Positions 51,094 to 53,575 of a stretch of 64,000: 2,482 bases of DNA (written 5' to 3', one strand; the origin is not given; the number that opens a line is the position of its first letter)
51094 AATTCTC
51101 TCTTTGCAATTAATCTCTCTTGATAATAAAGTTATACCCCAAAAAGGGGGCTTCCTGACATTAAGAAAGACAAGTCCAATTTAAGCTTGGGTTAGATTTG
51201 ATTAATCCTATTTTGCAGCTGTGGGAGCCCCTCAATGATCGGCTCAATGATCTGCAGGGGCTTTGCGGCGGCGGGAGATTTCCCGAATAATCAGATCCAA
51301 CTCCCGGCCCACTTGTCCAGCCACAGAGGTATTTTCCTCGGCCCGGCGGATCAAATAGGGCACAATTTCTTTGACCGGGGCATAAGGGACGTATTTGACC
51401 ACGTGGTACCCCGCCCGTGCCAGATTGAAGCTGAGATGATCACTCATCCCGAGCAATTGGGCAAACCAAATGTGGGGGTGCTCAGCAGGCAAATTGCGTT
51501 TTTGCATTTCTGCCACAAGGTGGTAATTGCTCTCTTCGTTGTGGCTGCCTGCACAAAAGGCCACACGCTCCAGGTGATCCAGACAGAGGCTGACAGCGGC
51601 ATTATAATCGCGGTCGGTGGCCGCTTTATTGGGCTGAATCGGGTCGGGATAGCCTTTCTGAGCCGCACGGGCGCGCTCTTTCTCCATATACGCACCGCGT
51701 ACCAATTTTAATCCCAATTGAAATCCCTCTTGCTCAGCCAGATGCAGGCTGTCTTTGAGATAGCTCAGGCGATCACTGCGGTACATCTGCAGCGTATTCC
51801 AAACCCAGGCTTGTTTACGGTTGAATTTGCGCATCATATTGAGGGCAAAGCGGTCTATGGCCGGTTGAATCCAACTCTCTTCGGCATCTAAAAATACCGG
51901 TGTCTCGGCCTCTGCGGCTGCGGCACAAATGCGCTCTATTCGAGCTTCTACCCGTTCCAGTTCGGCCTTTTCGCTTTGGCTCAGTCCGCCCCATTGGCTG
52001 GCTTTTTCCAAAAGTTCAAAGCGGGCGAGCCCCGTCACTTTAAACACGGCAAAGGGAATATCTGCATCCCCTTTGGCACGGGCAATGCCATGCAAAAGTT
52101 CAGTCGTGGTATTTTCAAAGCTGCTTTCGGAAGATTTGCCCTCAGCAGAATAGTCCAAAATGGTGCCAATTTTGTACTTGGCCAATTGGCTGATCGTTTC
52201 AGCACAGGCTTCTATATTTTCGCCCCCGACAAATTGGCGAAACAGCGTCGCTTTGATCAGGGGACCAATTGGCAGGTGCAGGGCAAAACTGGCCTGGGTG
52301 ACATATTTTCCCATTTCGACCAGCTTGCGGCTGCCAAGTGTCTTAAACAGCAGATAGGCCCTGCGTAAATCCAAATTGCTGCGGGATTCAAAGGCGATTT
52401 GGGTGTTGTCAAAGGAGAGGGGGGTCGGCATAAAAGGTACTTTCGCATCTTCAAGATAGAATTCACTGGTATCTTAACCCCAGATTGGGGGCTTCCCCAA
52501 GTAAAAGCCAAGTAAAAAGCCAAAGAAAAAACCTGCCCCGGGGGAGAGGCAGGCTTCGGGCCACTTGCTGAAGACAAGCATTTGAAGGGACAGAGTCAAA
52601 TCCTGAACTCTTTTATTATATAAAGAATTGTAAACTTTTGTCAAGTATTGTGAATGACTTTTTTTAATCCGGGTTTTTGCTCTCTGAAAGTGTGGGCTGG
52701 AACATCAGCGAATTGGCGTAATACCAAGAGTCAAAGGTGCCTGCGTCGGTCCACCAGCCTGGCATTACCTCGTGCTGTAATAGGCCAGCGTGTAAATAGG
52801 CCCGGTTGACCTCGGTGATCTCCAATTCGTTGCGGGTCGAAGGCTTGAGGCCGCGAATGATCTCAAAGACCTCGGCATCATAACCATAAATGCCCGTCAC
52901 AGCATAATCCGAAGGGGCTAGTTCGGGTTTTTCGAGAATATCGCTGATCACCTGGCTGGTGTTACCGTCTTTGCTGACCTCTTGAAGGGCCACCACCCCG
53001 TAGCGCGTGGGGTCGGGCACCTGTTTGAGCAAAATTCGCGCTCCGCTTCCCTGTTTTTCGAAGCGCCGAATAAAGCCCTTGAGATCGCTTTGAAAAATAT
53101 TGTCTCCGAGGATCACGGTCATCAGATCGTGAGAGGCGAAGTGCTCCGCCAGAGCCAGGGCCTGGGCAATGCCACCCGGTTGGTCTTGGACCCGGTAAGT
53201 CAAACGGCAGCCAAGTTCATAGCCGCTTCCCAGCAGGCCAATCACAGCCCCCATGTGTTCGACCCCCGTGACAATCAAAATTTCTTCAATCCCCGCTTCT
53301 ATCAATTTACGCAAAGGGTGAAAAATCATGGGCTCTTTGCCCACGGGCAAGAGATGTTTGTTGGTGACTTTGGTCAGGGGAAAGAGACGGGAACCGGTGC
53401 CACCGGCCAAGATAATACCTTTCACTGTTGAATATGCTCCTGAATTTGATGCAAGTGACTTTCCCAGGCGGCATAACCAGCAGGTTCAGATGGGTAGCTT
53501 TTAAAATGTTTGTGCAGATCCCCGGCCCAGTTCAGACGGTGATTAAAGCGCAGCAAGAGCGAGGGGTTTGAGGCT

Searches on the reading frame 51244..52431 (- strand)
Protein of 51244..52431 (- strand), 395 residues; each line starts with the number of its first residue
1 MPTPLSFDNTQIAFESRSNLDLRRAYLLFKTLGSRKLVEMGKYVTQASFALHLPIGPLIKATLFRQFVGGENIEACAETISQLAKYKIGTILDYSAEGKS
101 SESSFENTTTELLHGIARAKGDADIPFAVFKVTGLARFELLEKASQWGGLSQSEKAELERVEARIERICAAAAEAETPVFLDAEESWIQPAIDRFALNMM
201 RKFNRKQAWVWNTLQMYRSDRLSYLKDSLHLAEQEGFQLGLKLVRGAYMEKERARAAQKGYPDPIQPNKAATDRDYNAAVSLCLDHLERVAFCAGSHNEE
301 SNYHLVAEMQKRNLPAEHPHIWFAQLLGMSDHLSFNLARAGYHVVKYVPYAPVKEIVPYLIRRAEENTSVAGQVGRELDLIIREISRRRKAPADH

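Call 40: search_protein_families(library=pfam, proteins=[window:51244-52431:-], max_evalue=0.00001)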
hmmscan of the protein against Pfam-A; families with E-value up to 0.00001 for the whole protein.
window:51244-52431:- (395 aa): 1 family
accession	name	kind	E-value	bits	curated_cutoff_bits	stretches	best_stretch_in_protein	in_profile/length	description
PF01619.24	Pro_dh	-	2e-77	260.9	27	1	77-374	2-276/278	Proline dehydrogenase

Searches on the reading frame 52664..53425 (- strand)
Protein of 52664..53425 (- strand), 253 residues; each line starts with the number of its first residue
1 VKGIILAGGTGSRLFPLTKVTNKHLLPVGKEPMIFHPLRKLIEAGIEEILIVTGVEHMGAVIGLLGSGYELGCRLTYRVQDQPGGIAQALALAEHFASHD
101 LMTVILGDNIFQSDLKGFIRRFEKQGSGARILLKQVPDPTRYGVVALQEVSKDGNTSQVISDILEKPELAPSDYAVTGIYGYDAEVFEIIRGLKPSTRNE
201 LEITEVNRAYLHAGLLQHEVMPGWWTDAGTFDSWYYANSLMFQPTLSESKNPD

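Call 40: search_protein_families(library=pfam, proteins=[window:52664-53425:-], max_evalue=0.00001)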
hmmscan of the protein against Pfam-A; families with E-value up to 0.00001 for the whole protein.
window:52664-53425:- (253 aa): 2 families
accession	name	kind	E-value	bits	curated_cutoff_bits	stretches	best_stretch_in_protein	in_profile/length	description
PF00483.29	NTP_transferase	-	2.7e-55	188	21.2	1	2-239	1-240/245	Nucleotidyl transferase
PF12804.13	NTP_transf_3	-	1.5e-11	45.2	27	1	3-127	1-116/160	MobA-like NTP transferase domain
